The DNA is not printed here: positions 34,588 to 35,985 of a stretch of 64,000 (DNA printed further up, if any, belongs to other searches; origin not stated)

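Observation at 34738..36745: Truncated, apparently polymerase-dead DnaE-like gene coupled to a WYL regulator and a PD-(D/E)xK protein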

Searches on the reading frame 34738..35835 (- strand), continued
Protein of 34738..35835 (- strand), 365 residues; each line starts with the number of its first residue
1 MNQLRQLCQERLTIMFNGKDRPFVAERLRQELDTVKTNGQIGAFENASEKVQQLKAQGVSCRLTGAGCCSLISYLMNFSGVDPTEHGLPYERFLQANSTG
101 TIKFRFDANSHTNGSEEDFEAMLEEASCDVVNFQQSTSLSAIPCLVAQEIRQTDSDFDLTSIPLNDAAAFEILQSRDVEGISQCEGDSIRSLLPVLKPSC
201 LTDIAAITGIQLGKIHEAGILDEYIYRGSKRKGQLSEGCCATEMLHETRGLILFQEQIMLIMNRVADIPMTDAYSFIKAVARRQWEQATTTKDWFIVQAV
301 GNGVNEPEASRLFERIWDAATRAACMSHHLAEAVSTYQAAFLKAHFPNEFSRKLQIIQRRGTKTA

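Call 56: find_homologous_proteins(query=L095:6746-8185:+, max_evalue=1e-10)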
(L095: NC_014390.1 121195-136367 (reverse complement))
Query L095:6746-8185:+ (480 aa): 238 proteins with E <= 1e-10 among 8000 candidates; the best 120 are listed.
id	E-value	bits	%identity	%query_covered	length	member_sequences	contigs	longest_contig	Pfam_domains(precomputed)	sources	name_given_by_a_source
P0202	0.0e+0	1103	100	100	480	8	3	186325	PF17657.7,PF07733.19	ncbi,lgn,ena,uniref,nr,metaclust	ncbi:DNA polymerase III-associated protein (plasmid) [Butyrivibrio proteoclasticus B316]|uniref:DNA 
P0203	1.1e-252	857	78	100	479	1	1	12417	PF17657.7,PF07733.19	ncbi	-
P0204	7.8e-241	818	75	99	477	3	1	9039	PF17657.7,PF07733.19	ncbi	-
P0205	1.7e-223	761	70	99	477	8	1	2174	PF17657.7,PF07733.19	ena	-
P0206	2.0e-214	731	69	99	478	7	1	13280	PF17657.7,PF07733.19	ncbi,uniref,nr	ncbi:DNA polymerase III alpha subunit [Pseudobutyrivibrio ruminis]|uniref:DNA polymerase III alpha s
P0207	2.3e-212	724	68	99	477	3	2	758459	PF17657.7,PF07733.19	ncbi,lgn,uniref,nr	ncbi:hypothetical protein [Pseudobutyrivibrio sp. LB2011]|uniref:hypothetical protein n=1 Tax=Pseudo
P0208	2.4e-154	533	52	99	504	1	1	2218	PF17657.7,PF07733.19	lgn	-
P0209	3.8e-144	499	50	98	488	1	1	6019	PF17657.7,PF07733.19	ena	-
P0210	4.0e-144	499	50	99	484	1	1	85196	PF17657.7,PF07733.19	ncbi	-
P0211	8.5e-132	459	56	75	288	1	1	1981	PF17657.7,PF07733.19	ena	-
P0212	2.3e-131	457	67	68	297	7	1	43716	PF17657.7,PF07733.19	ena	-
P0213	1.2e-130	455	49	98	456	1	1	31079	PF17657.7,PF07733.19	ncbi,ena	-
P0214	2.6e-128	447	47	97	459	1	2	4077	PF17657.7,PF07733.19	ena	-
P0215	4.0e-121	423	51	86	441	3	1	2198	PF17657.7,PF07733.19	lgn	-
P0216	5.8e-103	363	49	75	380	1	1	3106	PF17657.7,PF07733.19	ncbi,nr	ncbi:MAG: hypothetical protein K5776_03670, partial [Lachnospiraceae bacterium]|nr:hypothetical prot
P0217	2.4e-88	315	42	85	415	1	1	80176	PF17657.7,PF07733.19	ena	-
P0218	1.7e-86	309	40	86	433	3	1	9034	PF17657.7,PF07733.19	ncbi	-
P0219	2.5e-82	295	41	85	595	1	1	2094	PF00308.25,PF17657.7,PF07733.19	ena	-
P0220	6.3e-81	291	38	86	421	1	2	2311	PF17657.7,PF07733.19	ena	-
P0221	5.5e-76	275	37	86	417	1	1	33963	PF17657.7,PF07733.19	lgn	-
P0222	1.4e-55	207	47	28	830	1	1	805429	PF02811.27,PF17657.7,PF07733.19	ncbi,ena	-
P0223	3.2e-54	203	46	28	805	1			PF02811.27,PF17657.7,PF07733.19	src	-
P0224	5.1e-54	202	36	55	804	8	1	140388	PF02811.27,PF17657.7,PF07733.19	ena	-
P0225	1.0e-53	201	45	28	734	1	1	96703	PF17657.7,PF07733.19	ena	-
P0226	9.7e-53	198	46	28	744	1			PF02811.27,PF17657.7,PF07733.19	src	-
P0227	1.6e-52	197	31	53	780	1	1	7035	PF14579.13,PF01336.32,PF17657.7,PF07733.19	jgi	-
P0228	3.0e-52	196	33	53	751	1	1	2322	PF02811.27,PF14579.13,PF17657.7,PF07733.19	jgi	-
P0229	7.3e-52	195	43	28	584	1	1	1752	PF14579.13,PF17657.7,PF07733.19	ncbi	ncbi:MAG: DNA polymerase III subunit alpha, partial [Acidimicrobiia bacterium]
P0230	9.3e-52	195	35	53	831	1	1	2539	PF14579.13,PF01336.32,PF17657.7,PF07733.19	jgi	jgi:DNA polymerase-3 subunit alpha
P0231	1.6e-51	194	35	50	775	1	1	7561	PF02811.27,PF17657.7,PF07733.19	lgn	-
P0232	1.8e-51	194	33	53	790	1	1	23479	PF14579.13,PF01336.32,PF17657.7,PF07733.19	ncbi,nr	ncbi:MAG: DNA polymerase III subunit alpha, partial [Clostridiales Family XIII bacterium]|nr:DNA pol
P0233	2.2e-51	193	32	55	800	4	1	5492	PF02811.27,PF17657.7,PF07733.19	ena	-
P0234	4.3e-51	192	29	50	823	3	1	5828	PF02811.27,PF14579.13,PF17657.7,PF07733.19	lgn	-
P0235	6.3e-51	192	30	52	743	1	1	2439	PF02811.27,PF17657.7,PF07733.19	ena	-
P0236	2.6e-50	190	27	56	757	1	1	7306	PF02811.27,PF17657.7,PF07733.19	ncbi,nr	ncbi:MAG: polymerase subunit alpha [Gaiellaceae bacterium]|nr:polymerase subunit alpha [Gaiellaceae 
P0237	8.6e-50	188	42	28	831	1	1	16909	PF02811.27,PF14579.13,PF17657.7,PF07733.19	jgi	jgi:DNA polymerase III subunit alpha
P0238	9.0e-50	188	26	66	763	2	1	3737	PF02811.27,PF17657.7,PF07733.19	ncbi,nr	ncbi:MAG TPA: DNA polymerase III subunit alpha, partial [Gaiellaceae bacterium]|nr:DNA polymerase II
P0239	1.1e-49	188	39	31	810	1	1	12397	PF02811.27,PF17657.7,PF07733.19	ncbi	ncbi:MAG: DNA polymerase III subunit alpha, partial [Actinomycetota bacterium]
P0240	1.7e-49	187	30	53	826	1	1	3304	PF02811.27,PF17657.7,PF07733.19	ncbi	ncbi:MAG TPA: DNA polymerase III subunit alpha, partial [Solirubrobacterales bacterium]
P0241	3.0e-49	186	31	52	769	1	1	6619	PF14579.13,PF17657.7,PF07733.19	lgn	-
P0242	3.3e-49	186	31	52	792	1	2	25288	PF14579.13,PF01336.32,PF17657.7,PF07733.19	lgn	-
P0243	3.4e-49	186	30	82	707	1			PF02811.27,PF14579.13,PF17657.7,PF07733.19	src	-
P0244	1.0e-48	185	43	28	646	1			PF14579.13,PF17657.7,PF07733.19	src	-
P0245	4.3e-48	183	42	28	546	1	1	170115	PF17657.7,PF07733.19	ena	-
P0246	5.6e-48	182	31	52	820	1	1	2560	PF14579.13,PF01336.32,PF17657.7,PF07733.19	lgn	-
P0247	1.2e-47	181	32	53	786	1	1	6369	PF14579.13,PF01336.32,PF17657.7,PF07733.19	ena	-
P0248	1.6e-47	181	42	28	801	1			PF02811.27,PF17657.7,PF07733.19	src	-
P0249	1.7e-47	181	26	60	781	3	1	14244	PF02811.27,PF17657.7,PF07733.19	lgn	-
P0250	2.3e-46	177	30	57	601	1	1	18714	PF14579.13,PF17657.7,PF07733.19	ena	-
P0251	1.1e-45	175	29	52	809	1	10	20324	PF02811.27,PF17657.7,PF07733.19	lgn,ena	-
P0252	1.2e-45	174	32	80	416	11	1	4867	PF17657.7,PF07733.19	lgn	-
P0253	1.8e-45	174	31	49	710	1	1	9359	PF02811.27,PF17657.7,PF07733.19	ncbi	ncbi:MAG: DNA polymerase III subunit alpha, partial [Tenericutes bacterium HGW-Tenericutes-3]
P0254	2.0e-45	174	30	60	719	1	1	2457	PF14579.13,PF17657.7,PF07733.19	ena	-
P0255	2.7e-45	173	27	46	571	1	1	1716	PF14579.13,PF17657.7,PF07733.19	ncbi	ncbi:MAG: DNA polymerase III subunit alpha, partial [Thermoanaerobaculia bacterium]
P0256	2.8e-45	173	33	56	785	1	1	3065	PF14579.13,PF01336.32,PF17657.7,PF07733.19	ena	-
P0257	4.2e-45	173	32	50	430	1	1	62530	PF17657.7,PF07733.19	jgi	jgi:DNA polymerase-3 subunit alpha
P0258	5.4e-45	172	29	52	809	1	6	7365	PF02811.27,PF17657.7,PF07733.19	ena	-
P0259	7.3e-45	172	31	51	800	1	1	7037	PF02811.27,PF17657.7,PF07733.19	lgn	-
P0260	1.0e-44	171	30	53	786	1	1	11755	PF14579.13,PF01336.32,PF17657.7,PF07733.19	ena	-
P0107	1.2e-43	168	33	49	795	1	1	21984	PF02811.27,PF17657.7,PF07733.19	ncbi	ncbi:MAG: DNA polymerase III subunit alpha [Thermodesulfobacteriota bacterium]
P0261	5.9e-43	166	28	50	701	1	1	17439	PF17657.7,PF07733.19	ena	-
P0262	6.0e-43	166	29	54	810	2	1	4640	PF02811.27,PF17657.7,PF07733.19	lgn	-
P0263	9.2e-43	165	32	46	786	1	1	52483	PF02811.27,PF17657.7,PF07733.19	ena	-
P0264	1.1e-42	165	29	57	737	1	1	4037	PF14579.13,PF01336.32,PF17657.7,PF07733.19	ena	-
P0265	1.4e-42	164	28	81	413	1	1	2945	PF17657.7,PF07733.19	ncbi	-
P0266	2.0e-42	164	31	53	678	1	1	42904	PF14579.13,PF17657.7,PF07733.19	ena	-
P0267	4.4e-42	163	30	50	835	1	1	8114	PF14579.13,PF01336.32,PF17657.7,PF07733.19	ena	-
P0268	5.1e-42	163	30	53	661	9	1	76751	PF14579.13,PF17657.7,PF07733.19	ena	-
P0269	7.7e-42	162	39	30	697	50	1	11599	PF02811.27,PF17657.7,PF07733.19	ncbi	ncbi:DNA polymerase III subunit alpha, partial [Catenibacterium sp.]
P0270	1.4e-41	161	30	79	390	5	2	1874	PF17657.7,PF07733.19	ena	-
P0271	1.5e-41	161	33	52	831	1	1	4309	PF14579.13,PF17657.7,PF07733.19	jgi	jgi:DNA polymerase-3 subunit alpha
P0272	4.2e-41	159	29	50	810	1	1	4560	PF02811.27,PF17657.7,PF07733.19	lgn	-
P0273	4.4e-41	159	33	50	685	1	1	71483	PF17657.7,PF07733.19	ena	-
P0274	7.8e-41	159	29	50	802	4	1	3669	PF02811.27,PF17657.7,PF07733.19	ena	-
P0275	9.9e-41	158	31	53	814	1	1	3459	PF14579.13,PF17657.7,PF07733.19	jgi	jgi:DNA polymerase-3 subunit alpha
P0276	1.1e-40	158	33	53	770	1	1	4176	PF14579.13,PF17657.7,PF07733.19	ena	-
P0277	1.3e-40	158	32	53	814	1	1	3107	PF14579.13,PF17657.7,PF07733.19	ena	-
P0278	2.8e-40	157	29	53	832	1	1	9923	PF14579.13,PF01336.32,PF17657.7,PF07733.19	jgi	-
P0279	3.1e-40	157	43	26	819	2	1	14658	PF02811.27,PF17657.7,PF07733.19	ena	-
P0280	3.5e-40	156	29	50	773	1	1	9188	PF02811.27,PF17657.7,PF07733.19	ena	-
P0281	4.8e-40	156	29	50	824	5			PF02811.27,PF17657.7,PF07733.19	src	-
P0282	5.4e-40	156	31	55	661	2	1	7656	PF14579.13,PF17657.7,PF07733.19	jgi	-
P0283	8.3e-40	155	44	25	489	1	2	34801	PF17657.7,PF07733.19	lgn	-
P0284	9.3e-40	155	36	33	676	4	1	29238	PF17657.7,PF07733.19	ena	-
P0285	1.2e-39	155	36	33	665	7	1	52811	PF14579.13,PF17657.7,PF07733.19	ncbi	-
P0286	1.5e-39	154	33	78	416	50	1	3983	PF17657.7,PF07733.19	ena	-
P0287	2.4e-39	154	36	33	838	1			PF02811.27,PF17657.7,PF07733.19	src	-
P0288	3.7e-39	153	27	53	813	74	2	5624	PF02811.27,PF17657.7,PF07733.19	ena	-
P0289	3.8e-39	153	38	28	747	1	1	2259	PF02811.27,PF17657.7,PF07733.19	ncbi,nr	ncbi:DNA polymerase III subunit alpha, partial [candidate division WOR-3 bacterium]|nr:DNA polymeras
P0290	5.5e-39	153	32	50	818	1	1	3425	PF14579.13,PF17657.7,PF07733.19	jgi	jgi:DNA polymerase-3 subunit alpha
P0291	7.1e-39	152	42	31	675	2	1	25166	PF02811.27,PF17657.7,PF07733.19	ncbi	ncbi:MAG: DNA polymerase III subunit alpha, partial [Erysipelotrichaceae bacterium]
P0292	7.2e-39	152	28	81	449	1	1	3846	PF17657.7,PF07733.19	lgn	-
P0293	7.8e-39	152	37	33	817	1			PF02811.27,PF17657.7,PF07733.19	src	-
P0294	1.7e-38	151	29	50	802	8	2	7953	PF02811.27,PF17657.7,PF07733.19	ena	-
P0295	2.2e-38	151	32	49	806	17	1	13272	PF14579.13,PF17657.7,PF07733.19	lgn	-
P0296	2.7e-38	150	30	50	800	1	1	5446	PF02811.27,PF17657.7,PF07733.19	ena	-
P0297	4.1e-38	150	31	50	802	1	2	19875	PF14579.13,PF17657.7,PF07733.19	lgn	-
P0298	6.5e-38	149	29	50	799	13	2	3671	PF02811.27,PF17657.7,PF07733.19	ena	-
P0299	7.4e-38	149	35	31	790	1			PF02811.27,PF17657.7,PF07733.19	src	-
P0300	8.0e-38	149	27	81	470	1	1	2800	PF17657.7,PF07733.19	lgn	-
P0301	1.8e-37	148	28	49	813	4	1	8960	PF14579.13,PF17657.7,PF07733.19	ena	-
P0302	1.8e-37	148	31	49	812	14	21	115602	PF14579.13,PF17657.7,PF07733.19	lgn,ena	-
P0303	2.3e-37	147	37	30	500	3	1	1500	PF17657.7,PF07733.19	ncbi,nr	ncbi:MAG: DNA polymerase III subunit alpha, partial [Bradyrhizobium sp.]|nr:DNA polymerase III subun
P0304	2.3e-37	147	27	50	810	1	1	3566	PF02811.27,PF17657.7,PF07733.19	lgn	-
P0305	6.1e-37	146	30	50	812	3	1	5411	PF14579.13,PF17657.7,PF07733.19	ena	-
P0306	8.0e-37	145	27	53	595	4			PF14579.13,PF17657.7,PF07733.19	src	-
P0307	8.5e-37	145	30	49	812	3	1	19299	PF14579.13,PF17657.7,PF07733.19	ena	-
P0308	1.1e-36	145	29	52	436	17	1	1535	PF17657.7,PF07733.19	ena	-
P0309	1.2e-36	145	30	79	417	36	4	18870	PF17657.7,PF07733.19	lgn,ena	-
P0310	1.5e-36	145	27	50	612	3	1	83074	PF17657.7,PF07733.19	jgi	jgi:DNA polymerase III subunit alpha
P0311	2.0e-36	144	30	50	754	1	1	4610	PF14579.13,PF17657.7,PF07733.19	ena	-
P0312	3.3e-36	143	39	28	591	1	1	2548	PF17657.7,PF07733.19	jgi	jgi:DNA polymerase III subunit alpha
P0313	4.4e-36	143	30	80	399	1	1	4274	PF17657.7,PF07733.19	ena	-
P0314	8.7e-36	142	33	50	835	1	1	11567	PF14579.13,PF17657.7,PF07733.19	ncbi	-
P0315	1.0e-35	142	27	46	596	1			PF14579.13,PF17657.7,PF07733.19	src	-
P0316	2.3e-35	141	29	50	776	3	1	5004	PF02811.27,PF17657.7,PF07733.19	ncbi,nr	ncbi:MAG: DNA polymerase III subunit alpha, partial [Rickettsiales bacterium]|nr:DNA polymerase III 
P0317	3.1e-35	140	29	82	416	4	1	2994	PF17657.7,PF07733.19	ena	-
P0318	4.6e-35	140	47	22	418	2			PF17657.7,PF07733.19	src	-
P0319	5.3e-35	139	26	50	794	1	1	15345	PF14579.13,PF01336.32,PF17657.7,PF07733.19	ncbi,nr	ncbi:MAG: DNA polymerase III subunit alpha, partial [Streptococcaceae bacterium]|nr:DNA polymerase I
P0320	6.3e-35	139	33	35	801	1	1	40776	PF14579.13,PF17657.7,PF07733.19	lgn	-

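Call 57: find_encoding_contigs(protein=P0217, flank=10000, max_places=1)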
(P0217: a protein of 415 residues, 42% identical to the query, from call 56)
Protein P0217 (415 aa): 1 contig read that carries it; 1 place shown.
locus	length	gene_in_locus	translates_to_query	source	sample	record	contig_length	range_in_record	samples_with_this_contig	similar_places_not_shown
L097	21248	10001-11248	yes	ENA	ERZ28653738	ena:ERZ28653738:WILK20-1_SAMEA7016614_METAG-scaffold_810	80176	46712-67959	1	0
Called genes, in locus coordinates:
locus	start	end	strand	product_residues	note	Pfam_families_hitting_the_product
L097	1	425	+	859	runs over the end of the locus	PF02687:FtsX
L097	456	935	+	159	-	PF13527:Acetyltransf_9, PF00583:Acetyltransf_1, PF13673:Acetyltransf_10, PF13508:Acetyltransf_7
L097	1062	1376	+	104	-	PF04993:TfoX_N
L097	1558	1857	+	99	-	-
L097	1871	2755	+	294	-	PF01636:APH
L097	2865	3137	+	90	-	PF04851:ResIII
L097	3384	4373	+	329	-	PF13280:WYL, PF25583:WCX (weak)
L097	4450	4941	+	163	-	-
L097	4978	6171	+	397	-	PF00753:Lactamase_B, PF12706:Lactamase_B_2, PF07521:RMMBL (faint)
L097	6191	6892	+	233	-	-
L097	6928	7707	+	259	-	PF08275:DNAG_N, PF13662:Toprim_4, PF01751:Toprim, PF13155:Toprim_2, PF13362:Toprim_3 (weak)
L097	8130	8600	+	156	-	-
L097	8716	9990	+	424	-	PF20720:nSTAND3 (weak), PF00004:AAA, PF01434:Peptidase_M41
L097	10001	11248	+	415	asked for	PF07733:DNA_pol3_alpha, PF17657:DNA_pol3_finger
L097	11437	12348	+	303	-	-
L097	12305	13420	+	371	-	-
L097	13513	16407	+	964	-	PF00005:ABC_tran (faint), PF02463:SMC_N (faint), PF03193:RsgA_GTPase (faint), PF13191:AAA_16 (faint), PF13555:AAA_29 (faint), PF17760:UvrA_inter, PF17755:UvrA_DNA-bind, PF13304:AAA_21 (weak), +1 more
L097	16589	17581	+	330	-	PF06723:MreB_Mbl, PF00022:Actin (weak), PF00012:HSP70, PF14450:FtsA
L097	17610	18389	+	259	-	PF00460:Flg_bb_rod (weak), PF22692:LlgE_F_G_D1, PF06429:Flg_bbr_C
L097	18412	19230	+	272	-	PF00460:Flg_bb_rod, PF22692:LlgE_F_G_D1, PF06429:Flg_bbr_C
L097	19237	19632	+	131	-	-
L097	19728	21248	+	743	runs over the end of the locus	PF23139:OB_YrrC, PF14520:HHH_5 (faint), PF14490:HHH_RecD2, PF13604:AAA_30, PF13245:AAA_19, PF18335:SH3_13, PF01443:Viral_helicase1 (weak), PF13538:UvrD_C_2, +2 more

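Call 58: find_encoding_contigs(protein=P0309, flank=10000, max_places=2)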
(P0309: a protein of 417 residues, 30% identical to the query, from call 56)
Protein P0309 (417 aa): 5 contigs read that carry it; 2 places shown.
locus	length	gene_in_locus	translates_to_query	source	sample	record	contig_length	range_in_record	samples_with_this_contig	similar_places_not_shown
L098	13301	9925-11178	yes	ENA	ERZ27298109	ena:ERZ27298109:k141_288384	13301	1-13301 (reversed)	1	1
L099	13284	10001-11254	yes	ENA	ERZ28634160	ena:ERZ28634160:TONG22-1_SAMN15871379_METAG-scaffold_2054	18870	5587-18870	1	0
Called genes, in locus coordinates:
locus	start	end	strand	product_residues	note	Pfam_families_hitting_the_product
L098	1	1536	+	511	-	?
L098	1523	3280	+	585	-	PF03235:GmrSD_N, PF07510:GmrSD_C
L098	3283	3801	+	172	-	PF13091:PLDc_2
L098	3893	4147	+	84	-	-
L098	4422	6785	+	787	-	PF03235:GmrSD_N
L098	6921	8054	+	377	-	-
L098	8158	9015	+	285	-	PF01695:IstB_IS21 (weak), PF13401:AAA_22 (faint), PF00308:Bac_DnaA, PF01637:ATPase_2, PF13173:AAA_14 (weak), PF00004:AAA (weak), PF00910:RNA_helicase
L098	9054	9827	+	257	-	PF18143:HAD_SAK_2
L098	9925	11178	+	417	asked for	PF07733:DNA_pol3_alpha, PF17657:DNA_pol3_finger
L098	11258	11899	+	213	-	-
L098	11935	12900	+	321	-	PF20194:DUF6557 (faint)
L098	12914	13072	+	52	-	-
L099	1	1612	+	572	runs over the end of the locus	PF03235:GmrSD_N, PF25202:DUF7834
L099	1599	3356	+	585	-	PF03235:GmrSD_N, PF07510:GmrSD_C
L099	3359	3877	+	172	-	PF13091:PLDc_2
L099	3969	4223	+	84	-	-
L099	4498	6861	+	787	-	PF03235:GmrSD_N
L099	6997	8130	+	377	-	-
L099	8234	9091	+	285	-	PF01695:IstB_IS21 (weak), PF13401:AAA_22 (faint), PF00308:Bac_DnaA, PF01637:ATPase_2, PF13173:AAA_14 (weak), PF00004:AAA (weak), PF00910:RNA_helicase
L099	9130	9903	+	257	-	PF18143:HAD_SAK_2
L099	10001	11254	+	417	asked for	PF07733:DNA_pol3_alpha, PF17657:DNA_pol3_finger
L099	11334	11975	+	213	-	-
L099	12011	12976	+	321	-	PF20194:DUF6557 (weak)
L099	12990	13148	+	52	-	-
